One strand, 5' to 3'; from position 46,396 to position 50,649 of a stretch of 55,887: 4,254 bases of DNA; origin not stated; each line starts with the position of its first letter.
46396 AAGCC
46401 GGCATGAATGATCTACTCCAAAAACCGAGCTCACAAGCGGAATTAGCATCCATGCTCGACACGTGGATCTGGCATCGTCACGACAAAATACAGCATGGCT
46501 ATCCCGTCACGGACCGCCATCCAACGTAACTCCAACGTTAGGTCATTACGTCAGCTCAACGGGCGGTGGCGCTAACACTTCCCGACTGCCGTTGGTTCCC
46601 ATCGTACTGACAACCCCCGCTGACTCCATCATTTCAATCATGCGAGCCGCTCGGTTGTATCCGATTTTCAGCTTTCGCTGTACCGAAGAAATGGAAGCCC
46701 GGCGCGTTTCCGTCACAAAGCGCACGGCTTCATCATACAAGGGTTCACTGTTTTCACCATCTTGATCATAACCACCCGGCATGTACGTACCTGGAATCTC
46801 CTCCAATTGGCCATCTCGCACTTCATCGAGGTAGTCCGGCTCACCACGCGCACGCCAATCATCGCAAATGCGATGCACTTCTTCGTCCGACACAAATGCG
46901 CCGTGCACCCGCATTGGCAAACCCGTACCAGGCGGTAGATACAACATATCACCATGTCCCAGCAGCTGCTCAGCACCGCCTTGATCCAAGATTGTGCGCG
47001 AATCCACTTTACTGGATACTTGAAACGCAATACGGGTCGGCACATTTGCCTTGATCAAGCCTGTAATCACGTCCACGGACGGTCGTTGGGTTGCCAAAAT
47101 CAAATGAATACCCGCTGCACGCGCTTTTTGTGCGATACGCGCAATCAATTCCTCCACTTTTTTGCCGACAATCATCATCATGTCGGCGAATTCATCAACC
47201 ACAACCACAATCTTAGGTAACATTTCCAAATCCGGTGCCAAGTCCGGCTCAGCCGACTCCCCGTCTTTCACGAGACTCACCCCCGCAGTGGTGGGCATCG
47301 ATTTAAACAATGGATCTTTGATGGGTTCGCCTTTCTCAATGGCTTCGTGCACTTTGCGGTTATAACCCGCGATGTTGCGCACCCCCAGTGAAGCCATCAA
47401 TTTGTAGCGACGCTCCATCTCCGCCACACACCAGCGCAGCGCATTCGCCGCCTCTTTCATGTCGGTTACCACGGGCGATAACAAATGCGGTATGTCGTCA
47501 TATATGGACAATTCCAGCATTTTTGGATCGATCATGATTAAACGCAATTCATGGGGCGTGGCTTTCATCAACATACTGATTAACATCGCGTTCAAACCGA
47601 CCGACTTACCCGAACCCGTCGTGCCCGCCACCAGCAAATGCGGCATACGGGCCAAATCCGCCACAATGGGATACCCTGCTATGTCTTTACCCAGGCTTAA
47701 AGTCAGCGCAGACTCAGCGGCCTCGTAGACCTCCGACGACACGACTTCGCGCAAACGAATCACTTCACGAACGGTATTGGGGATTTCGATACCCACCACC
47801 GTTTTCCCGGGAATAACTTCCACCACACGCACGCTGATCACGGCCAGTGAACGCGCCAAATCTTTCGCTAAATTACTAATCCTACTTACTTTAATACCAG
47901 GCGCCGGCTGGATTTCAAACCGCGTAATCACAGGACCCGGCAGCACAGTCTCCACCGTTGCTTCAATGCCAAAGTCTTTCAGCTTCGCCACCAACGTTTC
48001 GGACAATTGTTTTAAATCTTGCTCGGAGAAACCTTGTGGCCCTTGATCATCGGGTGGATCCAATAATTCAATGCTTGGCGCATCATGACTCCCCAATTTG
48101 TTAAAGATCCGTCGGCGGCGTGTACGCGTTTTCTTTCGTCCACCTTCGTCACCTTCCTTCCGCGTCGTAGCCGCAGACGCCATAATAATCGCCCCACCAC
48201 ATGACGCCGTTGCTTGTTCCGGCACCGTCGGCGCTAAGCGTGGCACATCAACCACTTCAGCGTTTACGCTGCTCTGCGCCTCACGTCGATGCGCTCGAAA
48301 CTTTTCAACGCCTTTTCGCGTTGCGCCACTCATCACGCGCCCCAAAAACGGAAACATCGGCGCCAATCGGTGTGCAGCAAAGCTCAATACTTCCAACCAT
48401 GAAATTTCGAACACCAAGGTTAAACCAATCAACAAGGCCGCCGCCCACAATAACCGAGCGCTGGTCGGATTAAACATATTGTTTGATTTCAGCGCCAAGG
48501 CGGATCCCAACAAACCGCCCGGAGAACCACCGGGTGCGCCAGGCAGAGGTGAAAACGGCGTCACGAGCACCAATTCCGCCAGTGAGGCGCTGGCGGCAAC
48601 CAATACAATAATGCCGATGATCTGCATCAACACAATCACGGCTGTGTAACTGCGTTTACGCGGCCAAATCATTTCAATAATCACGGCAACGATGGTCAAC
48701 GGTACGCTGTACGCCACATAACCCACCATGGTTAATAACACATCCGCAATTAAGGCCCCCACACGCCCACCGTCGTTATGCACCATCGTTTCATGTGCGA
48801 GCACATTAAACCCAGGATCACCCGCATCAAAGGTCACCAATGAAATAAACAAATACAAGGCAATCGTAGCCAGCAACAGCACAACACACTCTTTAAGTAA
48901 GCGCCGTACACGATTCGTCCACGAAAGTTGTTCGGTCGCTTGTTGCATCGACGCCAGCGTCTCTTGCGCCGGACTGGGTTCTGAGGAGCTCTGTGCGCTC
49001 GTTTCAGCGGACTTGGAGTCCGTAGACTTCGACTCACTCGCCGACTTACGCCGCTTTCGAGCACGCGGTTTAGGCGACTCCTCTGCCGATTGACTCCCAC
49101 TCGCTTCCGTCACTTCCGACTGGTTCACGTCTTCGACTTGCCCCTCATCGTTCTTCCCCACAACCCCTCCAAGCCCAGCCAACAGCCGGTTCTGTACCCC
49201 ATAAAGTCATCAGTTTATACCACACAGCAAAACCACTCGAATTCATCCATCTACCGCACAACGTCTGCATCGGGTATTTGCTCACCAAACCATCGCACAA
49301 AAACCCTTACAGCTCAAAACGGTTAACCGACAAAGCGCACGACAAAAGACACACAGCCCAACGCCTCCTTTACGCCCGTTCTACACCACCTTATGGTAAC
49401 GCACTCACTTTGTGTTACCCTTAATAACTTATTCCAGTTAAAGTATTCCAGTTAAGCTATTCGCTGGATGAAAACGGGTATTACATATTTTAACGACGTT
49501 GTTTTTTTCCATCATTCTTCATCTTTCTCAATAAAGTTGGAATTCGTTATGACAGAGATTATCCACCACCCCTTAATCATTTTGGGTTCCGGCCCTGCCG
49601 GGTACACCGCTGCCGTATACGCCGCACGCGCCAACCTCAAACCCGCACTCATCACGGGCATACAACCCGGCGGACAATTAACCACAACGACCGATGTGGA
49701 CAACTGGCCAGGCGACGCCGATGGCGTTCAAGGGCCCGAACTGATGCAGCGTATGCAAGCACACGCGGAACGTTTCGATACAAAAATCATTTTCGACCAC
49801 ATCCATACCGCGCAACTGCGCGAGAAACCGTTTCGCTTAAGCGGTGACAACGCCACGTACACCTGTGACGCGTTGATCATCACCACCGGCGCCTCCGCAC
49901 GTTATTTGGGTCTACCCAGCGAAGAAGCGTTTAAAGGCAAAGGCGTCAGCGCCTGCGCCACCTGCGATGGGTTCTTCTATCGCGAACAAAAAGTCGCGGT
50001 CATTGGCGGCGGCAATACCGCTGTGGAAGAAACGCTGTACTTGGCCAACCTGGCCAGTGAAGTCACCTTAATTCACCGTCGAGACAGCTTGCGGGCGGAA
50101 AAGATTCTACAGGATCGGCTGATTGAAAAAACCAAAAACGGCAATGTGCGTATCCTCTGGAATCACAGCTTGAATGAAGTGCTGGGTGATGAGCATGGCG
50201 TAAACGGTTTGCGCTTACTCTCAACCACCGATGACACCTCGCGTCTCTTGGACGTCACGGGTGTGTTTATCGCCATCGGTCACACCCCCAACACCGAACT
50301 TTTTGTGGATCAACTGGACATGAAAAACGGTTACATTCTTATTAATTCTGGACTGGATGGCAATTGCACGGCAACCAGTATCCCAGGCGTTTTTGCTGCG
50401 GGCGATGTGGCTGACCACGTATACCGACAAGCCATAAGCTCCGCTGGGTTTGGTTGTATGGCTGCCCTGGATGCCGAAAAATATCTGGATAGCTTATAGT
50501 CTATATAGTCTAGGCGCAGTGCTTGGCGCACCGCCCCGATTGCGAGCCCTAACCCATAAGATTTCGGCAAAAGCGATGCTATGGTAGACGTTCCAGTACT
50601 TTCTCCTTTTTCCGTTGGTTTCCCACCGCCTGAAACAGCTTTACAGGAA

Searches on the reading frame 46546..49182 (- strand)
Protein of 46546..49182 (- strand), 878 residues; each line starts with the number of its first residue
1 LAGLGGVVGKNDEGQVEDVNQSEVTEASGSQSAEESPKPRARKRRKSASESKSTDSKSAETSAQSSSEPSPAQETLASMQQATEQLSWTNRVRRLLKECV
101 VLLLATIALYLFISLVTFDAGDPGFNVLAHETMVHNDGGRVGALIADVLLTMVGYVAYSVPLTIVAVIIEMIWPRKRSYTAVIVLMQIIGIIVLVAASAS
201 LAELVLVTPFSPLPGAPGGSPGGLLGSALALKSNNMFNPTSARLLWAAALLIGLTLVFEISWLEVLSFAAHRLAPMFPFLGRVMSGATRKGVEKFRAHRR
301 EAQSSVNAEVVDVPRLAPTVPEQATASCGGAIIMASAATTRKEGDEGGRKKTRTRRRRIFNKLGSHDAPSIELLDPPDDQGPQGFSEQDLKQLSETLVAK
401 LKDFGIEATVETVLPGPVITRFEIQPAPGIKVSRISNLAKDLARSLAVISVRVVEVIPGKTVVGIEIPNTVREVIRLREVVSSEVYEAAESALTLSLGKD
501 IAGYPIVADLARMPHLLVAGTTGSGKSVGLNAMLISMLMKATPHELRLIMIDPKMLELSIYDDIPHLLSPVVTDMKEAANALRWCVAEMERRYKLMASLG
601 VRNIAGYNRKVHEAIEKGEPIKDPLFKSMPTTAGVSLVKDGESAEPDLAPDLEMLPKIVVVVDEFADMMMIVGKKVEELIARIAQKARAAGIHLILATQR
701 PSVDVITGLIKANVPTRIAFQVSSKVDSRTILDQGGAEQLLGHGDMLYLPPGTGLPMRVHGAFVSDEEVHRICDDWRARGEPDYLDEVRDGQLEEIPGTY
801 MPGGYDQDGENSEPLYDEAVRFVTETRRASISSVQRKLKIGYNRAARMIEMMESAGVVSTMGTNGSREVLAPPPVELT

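Call 14: search_protein_families(library=pfam, proteins=[window:46546-49182:-], max_evalue=0.001)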
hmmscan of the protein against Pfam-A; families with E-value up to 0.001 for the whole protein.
window:46546-49182:- (878 aa): 4 families
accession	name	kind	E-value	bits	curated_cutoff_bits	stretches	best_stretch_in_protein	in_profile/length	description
PF01580.24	FtsK_SpoIIIE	-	2.8e-75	253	24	1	476-703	1-221/221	FtsK/SpoIIIE family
PF13491.11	FtsK_4TM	-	5.2e-32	111.3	23.1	1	93-266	1-167/171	4TM region of DNA translocase FtsK/SpoIIIE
PF17854.6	FtsK_alpha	-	5.9e-32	110.3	22.9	1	369-469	2-101/101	FtsK alpha domain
PF09397.16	FtsK_gamma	-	2.3e-25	88.5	30.6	1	811-871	2-62/63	Ftsk gamma domain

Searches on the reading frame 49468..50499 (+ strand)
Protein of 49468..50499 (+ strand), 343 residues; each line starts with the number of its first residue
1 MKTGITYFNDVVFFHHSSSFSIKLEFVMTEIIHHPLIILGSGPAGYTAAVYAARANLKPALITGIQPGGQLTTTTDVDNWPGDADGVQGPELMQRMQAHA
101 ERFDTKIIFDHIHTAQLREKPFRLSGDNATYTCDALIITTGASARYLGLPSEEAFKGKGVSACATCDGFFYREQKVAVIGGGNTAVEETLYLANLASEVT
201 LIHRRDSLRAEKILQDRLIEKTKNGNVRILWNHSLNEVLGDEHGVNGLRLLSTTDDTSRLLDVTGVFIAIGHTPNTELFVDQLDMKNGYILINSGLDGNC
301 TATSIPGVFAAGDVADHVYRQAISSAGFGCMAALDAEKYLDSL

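Call 14: search_protein_families(library=pfam, proteins=[window:49468-50499:+], max_evalue=0.001)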
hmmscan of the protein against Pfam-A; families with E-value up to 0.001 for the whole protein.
window:49468-50499:+ (343 aa): 8 families
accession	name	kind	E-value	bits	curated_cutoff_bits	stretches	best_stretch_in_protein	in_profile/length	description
PF07992.20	Pyr_redox_2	-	1.8e-52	179.1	26.1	1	36-323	3-285/291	Pyridine nucleotide-disulphide oxidoreductase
PF13738.12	Pyr_redox_3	-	4e-17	62.9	30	1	88-312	79-305/305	Pyridine nucleotide-disulphide oxidoreductase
PF00070.33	Pyr_redox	-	3.2e-16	60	22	1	175-250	1-79/82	Pyridine nucleotide-disulphide oxidoreductase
PF01134.28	GIDA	-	8.4e-06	25.5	22.1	0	36-63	2-29/391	Glucose inhibited division protein A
PF12831.13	FAD_oxidored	-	1.9e-05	24.6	27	1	36-99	2-71/416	FAD dependent oxidoreductase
PF00890.30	FAD_binding_2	-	6.4e-05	22.8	20.4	0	37-71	3-38/414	FAD binding domain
PF03486.20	HI0933_like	-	0.00011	22.2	50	0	36-63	3-30/244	HI0933-like protein Rossmann domain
PF01266.30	DAO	-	0.00032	20.8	27.9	0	87-147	146-208/353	FAD dependent oxidoreductase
